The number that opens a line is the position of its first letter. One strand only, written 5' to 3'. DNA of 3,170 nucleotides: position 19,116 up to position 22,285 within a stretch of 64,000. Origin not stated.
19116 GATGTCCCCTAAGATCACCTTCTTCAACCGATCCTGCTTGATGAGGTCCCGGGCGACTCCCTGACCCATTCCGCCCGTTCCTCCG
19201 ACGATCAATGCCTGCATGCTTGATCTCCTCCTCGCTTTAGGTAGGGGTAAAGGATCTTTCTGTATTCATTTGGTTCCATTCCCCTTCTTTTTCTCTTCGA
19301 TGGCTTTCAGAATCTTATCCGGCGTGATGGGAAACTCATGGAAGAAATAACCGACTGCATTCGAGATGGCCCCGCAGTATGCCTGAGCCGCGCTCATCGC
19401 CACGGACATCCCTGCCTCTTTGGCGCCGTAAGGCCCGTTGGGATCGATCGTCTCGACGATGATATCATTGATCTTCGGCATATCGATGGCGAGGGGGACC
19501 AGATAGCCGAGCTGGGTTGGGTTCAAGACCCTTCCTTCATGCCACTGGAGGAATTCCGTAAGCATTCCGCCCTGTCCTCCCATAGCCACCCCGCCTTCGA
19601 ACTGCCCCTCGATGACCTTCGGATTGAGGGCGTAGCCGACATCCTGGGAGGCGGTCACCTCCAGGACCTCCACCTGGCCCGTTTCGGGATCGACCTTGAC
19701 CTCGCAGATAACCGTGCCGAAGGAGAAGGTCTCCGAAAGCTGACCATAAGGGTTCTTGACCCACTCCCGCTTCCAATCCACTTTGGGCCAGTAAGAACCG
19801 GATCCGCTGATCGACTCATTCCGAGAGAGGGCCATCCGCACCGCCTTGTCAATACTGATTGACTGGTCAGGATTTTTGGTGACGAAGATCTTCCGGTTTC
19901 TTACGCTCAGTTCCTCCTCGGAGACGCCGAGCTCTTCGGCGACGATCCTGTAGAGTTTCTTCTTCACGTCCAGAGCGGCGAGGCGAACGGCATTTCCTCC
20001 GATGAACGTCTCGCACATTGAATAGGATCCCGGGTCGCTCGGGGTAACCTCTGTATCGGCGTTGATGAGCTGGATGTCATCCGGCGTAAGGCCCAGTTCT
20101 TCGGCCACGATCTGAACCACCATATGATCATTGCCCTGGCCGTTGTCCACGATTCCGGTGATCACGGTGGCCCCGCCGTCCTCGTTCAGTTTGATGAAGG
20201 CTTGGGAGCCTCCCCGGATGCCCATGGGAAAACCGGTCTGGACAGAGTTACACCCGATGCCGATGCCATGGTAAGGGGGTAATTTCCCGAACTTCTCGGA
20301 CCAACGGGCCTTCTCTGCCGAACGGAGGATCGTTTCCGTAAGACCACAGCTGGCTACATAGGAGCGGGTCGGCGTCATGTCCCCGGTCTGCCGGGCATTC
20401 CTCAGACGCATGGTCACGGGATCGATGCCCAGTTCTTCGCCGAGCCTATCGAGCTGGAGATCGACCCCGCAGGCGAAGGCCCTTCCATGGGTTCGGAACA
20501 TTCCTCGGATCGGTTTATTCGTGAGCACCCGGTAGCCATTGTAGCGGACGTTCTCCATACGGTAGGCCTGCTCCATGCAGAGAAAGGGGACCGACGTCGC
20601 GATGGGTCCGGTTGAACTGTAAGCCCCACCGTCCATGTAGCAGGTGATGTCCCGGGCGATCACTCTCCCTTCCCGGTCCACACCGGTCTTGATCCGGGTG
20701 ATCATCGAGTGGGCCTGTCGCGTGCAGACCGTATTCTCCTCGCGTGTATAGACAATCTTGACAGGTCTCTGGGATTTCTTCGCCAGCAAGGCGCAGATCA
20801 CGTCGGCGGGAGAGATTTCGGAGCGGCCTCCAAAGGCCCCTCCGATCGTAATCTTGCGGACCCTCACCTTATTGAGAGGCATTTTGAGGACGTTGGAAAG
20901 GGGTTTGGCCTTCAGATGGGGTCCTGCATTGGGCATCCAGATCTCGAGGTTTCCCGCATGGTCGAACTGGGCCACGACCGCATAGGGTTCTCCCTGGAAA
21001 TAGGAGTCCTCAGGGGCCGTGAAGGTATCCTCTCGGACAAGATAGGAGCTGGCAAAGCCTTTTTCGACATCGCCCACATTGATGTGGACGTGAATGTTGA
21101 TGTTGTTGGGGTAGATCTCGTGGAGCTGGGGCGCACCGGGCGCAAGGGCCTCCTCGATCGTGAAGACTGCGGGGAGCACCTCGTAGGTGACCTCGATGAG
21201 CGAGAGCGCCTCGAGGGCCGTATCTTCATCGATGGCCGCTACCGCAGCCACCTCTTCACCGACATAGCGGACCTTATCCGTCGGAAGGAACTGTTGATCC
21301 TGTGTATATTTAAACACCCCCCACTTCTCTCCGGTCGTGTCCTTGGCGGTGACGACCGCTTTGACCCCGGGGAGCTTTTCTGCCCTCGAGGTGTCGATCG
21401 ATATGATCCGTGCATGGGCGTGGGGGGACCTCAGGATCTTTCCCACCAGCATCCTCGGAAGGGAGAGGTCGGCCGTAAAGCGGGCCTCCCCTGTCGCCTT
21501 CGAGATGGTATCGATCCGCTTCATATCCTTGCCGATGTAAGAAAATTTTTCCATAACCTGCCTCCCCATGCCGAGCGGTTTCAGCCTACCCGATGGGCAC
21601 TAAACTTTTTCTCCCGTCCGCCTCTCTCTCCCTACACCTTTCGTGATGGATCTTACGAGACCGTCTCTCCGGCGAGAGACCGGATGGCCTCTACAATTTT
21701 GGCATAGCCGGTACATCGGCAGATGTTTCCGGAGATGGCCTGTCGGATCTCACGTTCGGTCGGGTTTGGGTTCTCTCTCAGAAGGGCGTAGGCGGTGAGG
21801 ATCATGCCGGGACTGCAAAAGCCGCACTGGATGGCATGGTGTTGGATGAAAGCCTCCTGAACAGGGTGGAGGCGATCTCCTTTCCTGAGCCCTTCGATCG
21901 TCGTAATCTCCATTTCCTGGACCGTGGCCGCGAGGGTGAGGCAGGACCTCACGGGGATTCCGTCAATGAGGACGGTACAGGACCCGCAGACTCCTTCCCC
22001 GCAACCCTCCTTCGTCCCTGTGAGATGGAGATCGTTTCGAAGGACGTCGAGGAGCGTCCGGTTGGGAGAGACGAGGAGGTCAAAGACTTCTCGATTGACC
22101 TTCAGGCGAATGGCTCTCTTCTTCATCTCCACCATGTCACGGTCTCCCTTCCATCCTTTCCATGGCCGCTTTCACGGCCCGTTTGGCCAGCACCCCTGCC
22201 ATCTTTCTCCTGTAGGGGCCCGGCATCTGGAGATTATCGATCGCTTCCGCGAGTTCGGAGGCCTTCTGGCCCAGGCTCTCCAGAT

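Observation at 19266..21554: Molybdenum subunit lacks the near-invariant catalytic Glu and apical-oxo Gln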

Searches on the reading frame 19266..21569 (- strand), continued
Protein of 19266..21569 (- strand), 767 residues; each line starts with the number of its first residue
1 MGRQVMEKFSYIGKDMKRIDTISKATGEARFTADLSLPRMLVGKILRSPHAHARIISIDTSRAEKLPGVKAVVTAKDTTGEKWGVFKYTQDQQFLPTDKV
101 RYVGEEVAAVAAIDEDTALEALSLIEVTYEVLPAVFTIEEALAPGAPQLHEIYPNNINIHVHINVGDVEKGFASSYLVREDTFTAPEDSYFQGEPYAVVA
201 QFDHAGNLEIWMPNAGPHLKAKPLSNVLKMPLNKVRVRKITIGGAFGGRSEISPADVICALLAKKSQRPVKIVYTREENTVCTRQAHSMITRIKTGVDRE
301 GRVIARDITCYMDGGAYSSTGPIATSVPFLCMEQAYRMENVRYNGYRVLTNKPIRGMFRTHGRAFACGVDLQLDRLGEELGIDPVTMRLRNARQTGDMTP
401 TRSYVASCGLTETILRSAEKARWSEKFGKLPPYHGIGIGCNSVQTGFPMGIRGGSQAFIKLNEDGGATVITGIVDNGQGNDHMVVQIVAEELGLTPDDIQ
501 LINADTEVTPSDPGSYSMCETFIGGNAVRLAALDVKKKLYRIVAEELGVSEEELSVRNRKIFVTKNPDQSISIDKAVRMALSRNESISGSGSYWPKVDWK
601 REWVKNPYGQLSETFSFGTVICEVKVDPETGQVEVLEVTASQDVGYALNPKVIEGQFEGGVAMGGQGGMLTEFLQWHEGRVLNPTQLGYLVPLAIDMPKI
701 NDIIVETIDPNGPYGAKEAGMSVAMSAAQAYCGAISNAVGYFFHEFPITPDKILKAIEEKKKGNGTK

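Call 71: find_homologous_proteins(query=L052:1530-3806:+, max_evalue=1e-50)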
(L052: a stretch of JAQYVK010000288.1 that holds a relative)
Query L052:1530-3806:+ (759 aa): 5637 proteins with E <= 1e-50 among 8000 candidates; the best 120 are listed.
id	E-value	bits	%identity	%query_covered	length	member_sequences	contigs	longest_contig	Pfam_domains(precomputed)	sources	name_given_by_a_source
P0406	0.0e+0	1728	100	100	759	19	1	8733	PF02738.24,PF20256.4,PF01315.28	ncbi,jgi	jgi:CO/xanthine dehydrogenase Mo-binding subunit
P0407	0.0e+0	1646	94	100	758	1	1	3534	PF02738.24,PF20256.4,PF01315.28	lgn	-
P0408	0.0e+0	1587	90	100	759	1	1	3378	PF02738.24,PF20256.4,PF01315.28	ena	-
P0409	0.0e+0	1548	88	100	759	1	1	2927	PF02738.24,PF20256.4,PF01315.28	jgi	-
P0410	0.0e+0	1488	84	100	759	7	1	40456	PF02738.24,PF20256.4,PF01315.28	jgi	jgi:4-hydroxybenzoyl-CoA reductase subunit alpha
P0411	0.0e+0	1487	84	100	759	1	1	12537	PF02738.24,PF20256.4,PF01315.28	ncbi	ncbi:MAG: xanthine dehydrogenase family protein molybdopterin-binding subunit [Deltaproteobacteria b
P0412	0.0e+0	1487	83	100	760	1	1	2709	PF02738.24,PF20256.4,PF01315.28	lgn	-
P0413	0.0e+0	1486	84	100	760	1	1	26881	PF02738.24,PF20256.4,PF01315.28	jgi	jgi:CO/xanthine dehydrogenase Mo-binding subunit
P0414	0.0e+0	1486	84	100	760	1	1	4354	PF02738.24,PF20256.4,PF01315.28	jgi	jgi:4-hydroxybenzoyl-CoA reductase alpha subunit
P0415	0.0e+0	1486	84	100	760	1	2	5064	PF02738.24,PF20256.4,PF01315.28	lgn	-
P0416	0.0e+0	1485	83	100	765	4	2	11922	PF02738.24,PF20256.4,PF01315.28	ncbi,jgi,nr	ncbi:MAG: molybdopterin-dependent oxidoreductase [Deltaproteobacteria bacterium]|nr:molybdopterin-de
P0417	0.0e+0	1482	84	100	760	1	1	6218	PF02738.24,PF20256.4,PF01315.28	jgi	jgi:CO/xanthine dehydrogenase Mo-binding subunit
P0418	0.0e+0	1480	83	100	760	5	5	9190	PF02738.24,PF20256.4,PF01315.28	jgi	jgi:CO/xanthine dehydrogenase Mo-binding subunit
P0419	0.0e+0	1474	83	100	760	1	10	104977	PF02738.24,PF20256.4,PF01315.28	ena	-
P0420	0.0e+0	1474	84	100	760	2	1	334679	PF02738.24,PF20256.4,PF01315.28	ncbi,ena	-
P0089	0.0e+0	1223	69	99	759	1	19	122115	PF02738.24,PF20256.4,PF01315.28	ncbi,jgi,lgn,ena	ncbi:MAG: xanthine dehydrogenase family protein molybdopterin-binding subunit [Syntrophorhabdales ba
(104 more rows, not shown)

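Call 89: predict_structure(alignment_id=A2)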
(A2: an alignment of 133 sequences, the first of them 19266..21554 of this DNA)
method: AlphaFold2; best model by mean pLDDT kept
length: 762 residues; sequences in the alignment: 133
mean_pLDDT: 84.7   pTM: 0.86
mean pLDDT of the five models: 84.7, 83.8, 82.9, 81.9, 79.5
residues with pLDDT >= 90: 389; 70-90: 259; 50-70: 85; < 50: 29
segments of 3 or more residues with pLDDT < 50: 443-446, 508-514, 683-690, 760-762
pLDDT, mean of each block of 10 residues (from residue 1): 82 73 77 96 95 97 97 86 83 92 97 98 97 93 90 93 96 96 68 90 79 65 84 64 63 95 93 76 92 97 94 76 88 93 90 75 94 97 95 91 92 97 96 88 56 89 80 74 92 79 52 63 92 95 94 93 93 92 88 79 83 94 90 89 78 81 67 64 43 86 65 77 94 94 88 76 33
secondary structure, 60 per line:
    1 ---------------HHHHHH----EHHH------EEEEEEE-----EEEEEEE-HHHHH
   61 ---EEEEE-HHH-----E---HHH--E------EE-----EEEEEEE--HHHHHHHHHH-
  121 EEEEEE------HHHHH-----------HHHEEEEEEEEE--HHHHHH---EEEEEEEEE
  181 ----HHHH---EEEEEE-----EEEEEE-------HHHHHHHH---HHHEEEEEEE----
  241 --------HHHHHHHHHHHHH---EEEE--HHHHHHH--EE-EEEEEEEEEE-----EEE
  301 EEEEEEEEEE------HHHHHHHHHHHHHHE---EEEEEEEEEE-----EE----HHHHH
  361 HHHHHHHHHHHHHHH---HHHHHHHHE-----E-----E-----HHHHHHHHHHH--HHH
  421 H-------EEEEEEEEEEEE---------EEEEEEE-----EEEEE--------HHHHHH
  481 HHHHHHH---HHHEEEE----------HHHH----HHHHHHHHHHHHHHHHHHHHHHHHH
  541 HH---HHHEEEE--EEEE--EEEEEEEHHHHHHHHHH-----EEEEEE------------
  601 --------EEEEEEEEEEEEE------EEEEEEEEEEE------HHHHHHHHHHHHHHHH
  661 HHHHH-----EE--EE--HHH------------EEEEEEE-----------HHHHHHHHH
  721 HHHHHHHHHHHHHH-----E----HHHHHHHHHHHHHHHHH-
elements in order (helices of 4 or more, strands of 3 or more residues): H16-21 E36-42 E48-54 H56-60 E64-68 E101-107 H110-119 E121-126 H133-137 E152-160 H163-168 E172-180 H185-188 E192-197 E203-208 H216-223 E230-236 H249-261 E265-268 H271-277 E283-292 E298-310 H317-330 E335-344 H356-375 H379-386 H405-415 H418-421 E429-440 E450-456 E462-466 H475-487 E494-497 H508-511 H516-542 E549-552 E555-558 E561-567 H568-577 E583-588 E609-621 E628-638 H645-665 E694-700 H712-734 H745-761

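Call 91: fold_search(model_id=the predicted structure, library=pdb)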
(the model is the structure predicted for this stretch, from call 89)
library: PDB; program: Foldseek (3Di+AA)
matches with E <= 10: 394; with E <= 0.001: 92
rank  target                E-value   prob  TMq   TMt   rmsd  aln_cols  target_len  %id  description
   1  1rm6_A                4.1e-77  1.00  0.92  0.92   2.8       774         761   36  Structure of 4-hydroxybenzoyl-CoA reductase from Thauera aromatica (released 2004-12-21)
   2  1rm6_D                1.3e-76  1.00  0.92  0.92   2.7       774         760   36  Structure of 4-hydroxybenzoyl-CoA reductase from Thauera aromatica (released 2004-12-21)
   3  1t3q_B                4.0e-61  1.00  0.86  0.84   3.6       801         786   26  Crystal structure of quinoline 2-Oxidoreductase from Pseudomonas Putida 86 (released 2004-09-14)
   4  8uem_A                7.2e-61  1.00  0.85  0.83   3.8       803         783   28  The CryoEM structure of the high affinity Carbon monoxide dehydrogenase from Mycobacterium smegmatis (released 2024-10-16)
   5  1zxi_B                1.4e-60  1.00  0.85  0.81   4.3       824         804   25  Reconstituted CO dehydrogenase from Oligotropha carboxidovorans (released 2005-10-11)
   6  1zxi_E                2.6e-60  1.00  0.83  0.80   4.5       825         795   25  Reconstituted CO dehydrogenase from Oligotropha carboxidovorans (released 2005-10-11)
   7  1ffu_B                7.0e-60  1.00  0.86  0.82   3.9       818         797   23  CARBON MONOXIDE DEHYDROGENASE FROM HYDROGENOPHAGA PSEUDOFLAVA WHICH LACKS THE MO-PYRANOPTERIN MOIETY OF THE MOLYBDENUM (released 2000-09-15)
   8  1n61_E                7.4e-60  1.00  0.85  0.81   4.0       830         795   25  Crystal Structure of the Cu,Mo-CO Dehydrogenase (CODH); Dithionite reduced state (released 2002-12-18)
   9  1n60_E                8.8e-60  1.00  0.85  0.82   4.0       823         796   25  Crystal Structure of the Cu,Mo-CO Dehydrogenase (CODH); Cyanide-inactivated Form (released 2002-12-18)
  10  1n63_B                1.5e-59  1.00  0.85  0.81   4.2       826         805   25  Crystal Structure of the Cu,Mo-CO Dehydrogenase (CODH); Carbon monoxide reduced state (released 2002-12-18)
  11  5g5h_C                5.3e-59  1.00  0.80  0.84   4.4       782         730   24  Escherichia coli Periplasmic Aldehyde Oxidase R440H mutant (released 2016-09-28)
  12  1n60_B                8.0e-59  1.00  0.85  0.81   4.1       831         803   25  Crystal Structure of the Cu,Mo-CO Dehydrogenase (CODH); Cyanide-inactivated Form (released 2002-12-18)
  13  1fiq_C                3.6e-58  1.00  0.83  0.84   3.8       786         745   24  CRYSTAL STRUCTURE OF XANTHINE OXIDASE FROM BOVINE MILK (released 2000-10-04)
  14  1n61_B                3.8e-58  1.00  0.85  0.81   4.2       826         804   25  Crystal Structure of the Cu,Mo-CO Dehydrogenase (CODH); Dithionite reduced state (released 2002-12-18)
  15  1jro_B                8.6e-58  1.00  0.86  0.86   4.0       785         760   25  Crystal Structure of Xanthine Dehydrogenase from Rhodobacter capsulatus (released 2002-01-11)
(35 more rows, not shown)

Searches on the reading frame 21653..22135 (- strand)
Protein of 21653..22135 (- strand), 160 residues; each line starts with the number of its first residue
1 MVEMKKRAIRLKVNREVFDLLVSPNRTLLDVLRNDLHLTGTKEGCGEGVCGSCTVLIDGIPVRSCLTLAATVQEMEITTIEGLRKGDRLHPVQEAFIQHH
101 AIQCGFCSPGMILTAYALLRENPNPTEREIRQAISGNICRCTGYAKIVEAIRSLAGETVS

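Call 4: search_protein_families(library=pfam, proteins=[window:21653-22135:-])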
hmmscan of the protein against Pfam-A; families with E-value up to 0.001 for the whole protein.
window:21653-22135:- (160 aa): 3 families
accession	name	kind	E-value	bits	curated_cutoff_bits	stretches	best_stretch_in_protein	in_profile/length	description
PF01799.25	Fer2_2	-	2.1e-36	124.3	30.3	1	79-152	1-75/75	[2Fe-2S] binding domain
PF00111.32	Fer2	-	2.4e-08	34.3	21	1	19-64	9-54/77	2Fe-2S iron-sulfur cluster binding domain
PF13085.11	Fer2_3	-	7.4e-08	32.8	27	1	42-84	49-90/107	2Fe-2S iron-sulfur cluster binding domain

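Call 10: search_solved_structures(query=window:21653-22135:-, show_alignments=1)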
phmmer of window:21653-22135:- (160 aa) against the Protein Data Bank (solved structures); distinct sequences matched with E-value up to 0.001: 38.
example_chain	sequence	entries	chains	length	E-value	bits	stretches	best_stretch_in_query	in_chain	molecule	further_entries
4zoh_C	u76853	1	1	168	9.9e-52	178.3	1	6-155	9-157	Putative oxidoreductase iron-sulfur subunit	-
1t3q_A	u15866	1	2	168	4.2e-49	169.8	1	13-153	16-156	quinoline 2-oxidoreductase small subunit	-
8uem_C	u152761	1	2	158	6.4e-47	162.7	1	9-153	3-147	[2Fe-2S] binding domain protein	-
3hrd_D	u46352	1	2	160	7.1e-47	162.5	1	4-153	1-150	Nicotinate dehydrogenase small FeS subunit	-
5y6q_A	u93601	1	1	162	9.3e-46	158.9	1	8-158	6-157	Aldehyde oxidase small subunit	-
1ffu_A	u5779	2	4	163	1.3e-45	158.4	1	4-155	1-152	CUTS, IRON-SULFUR PROTEIN OF CARBON MONOXIDE DEHYDROGENASE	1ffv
7dqx_C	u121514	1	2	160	8.3e-43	149.3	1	11-151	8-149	6-hydroxypseudooxynicotine dehydrogenase complex subunit beta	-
5g5g_A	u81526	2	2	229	5.1e-42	146.7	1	9-158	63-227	PUTATIVE XANTHINE DEHYDROGENASE YAGT IRON-SULFUR-BINDING SUBUNIT | Aldehyde oxidoreductase iron-sulfur-binding subunit PaoA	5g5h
1rm6_C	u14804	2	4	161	7e-42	146.3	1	6-155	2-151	4-hydroxybenzoyl-CoA reductase gamma subunit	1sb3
1dgj_A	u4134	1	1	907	1.1e-41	145.7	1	12-155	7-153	ALDEHYDE OXIDOREDUCTASE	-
1n5w_A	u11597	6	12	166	5.7e-41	143.4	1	5-155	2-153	Carbon monoxide dehydrogenase small chain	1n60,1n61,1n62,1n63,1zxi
3eub_A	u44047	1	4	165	9.2e-37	129.7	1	15-155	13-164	Xanthine dehydrogenase/oxidase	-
3etr_A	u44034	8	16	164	9.5e-37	129.6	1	15-155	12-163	Xanthine dehydrogenase/oxidase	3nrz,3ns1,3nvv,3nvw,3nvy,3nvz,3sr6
1fiq_A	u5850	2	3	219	1.6e-36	128.9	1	15-155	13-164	XANTHINE OXIDASE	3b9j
2e3t_A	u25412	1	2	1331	4.1e-36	127.6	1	15-155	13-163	Xanthine dehydrogenase/oxidase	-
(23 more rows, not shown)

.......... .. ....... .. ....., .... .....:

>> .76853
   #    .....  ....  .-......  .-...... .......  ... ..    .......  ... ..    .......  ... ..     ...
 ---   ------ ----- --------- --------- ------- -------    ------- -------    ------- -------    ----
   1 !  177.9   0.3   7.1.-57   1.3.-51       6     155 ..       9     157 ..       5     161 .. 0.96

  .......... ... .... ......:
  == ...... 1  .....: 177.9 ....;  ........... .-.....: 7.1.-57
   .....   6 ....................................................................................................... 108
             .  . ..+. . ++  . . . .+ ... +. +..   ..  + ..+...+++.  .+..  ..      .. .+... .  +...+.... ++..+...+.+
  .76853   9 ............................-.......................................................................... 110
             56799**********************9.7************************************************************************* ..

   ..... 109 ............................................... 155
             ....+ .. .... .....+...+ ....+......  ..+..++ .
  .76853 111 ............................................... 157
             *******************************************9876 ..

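Call 13: search_protein_families(library=ncbifam, proteins=[window:21653-22135:-], max_evalue=0.00001)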
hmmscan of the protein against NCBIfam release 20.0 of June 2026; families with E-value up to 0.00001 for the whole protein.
window:21653-22135:- (160 aa): 12 families
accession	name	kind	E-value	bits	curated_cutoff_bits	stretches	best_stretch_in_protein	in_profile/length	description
NF041020.1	glyceraldDH_gamma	equivalog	1.6e-61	206.6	290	1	5-154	9-158/164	glyceraldehyde dehydrogenase subunit gamma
NF043084.2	XdhC_XDHase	equivalog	1.3e-53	180.6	217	1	8-153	2-148/151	xanthine dehydrogenase subunit XdhC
TIGR03193.1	4hydroxCoAred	equivalog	5.9e-52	175.5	257.8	1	9-153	2-146/148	4-hydroxybenzoyl-CoA reductase subunit gamma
NF045668.1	pterin_aldehy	equivalog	1.8e-51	175.2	1100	1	10-153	4-150/905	molybdopterin-dependent aldehyde oxidoreductase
TIGR03198.1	pucE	equivalog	9.8e-50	167.9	254.3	1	6-155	1-149/151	xanthine dehydrogenase subunit E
NF008514.0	PRK11433.1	equivalog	5.1e-49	166.7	322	1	7-158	51-217/218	aldehyde dehydrogenase iron-sulfur subunit PaoA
TIGR02963.1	xanthine_xdhA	equivalog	5.5e-49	167.1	467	1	20-153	13-156/468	xanthine dehydrogenase small subunit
TIGR03311.1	Se_dep_XDH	equivalog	2.5e-47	161.5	830.45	1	21-156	11-144/848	selenium-dependent xanthine dehydrogenase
NF007387.0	PRK09908.1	equivalog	7.4e-45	152.2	212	1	5-152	5-153/159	xanthine dehydrogenase iron sulfur-binding subunit XdhC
TIGR02969.1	mam_aldehyde_ox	subfamily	2.1e-37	128.2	1912.3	1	15-154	10-160/1330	aldehyde oxidase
TIGR03313.1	Se_sel_red_Mo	hypoth_equivalog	1.1e-13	49.8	1101.9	1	43-152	33-142/951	molybdopterin-dependent oxidoreductase Mo/Fe-S-binding subunit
NF004616.0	PRK05950.1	subfamily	1.2e-06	27.9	228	1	27-102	36-118/238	succinate dehydrogenase iron-sulfur subunit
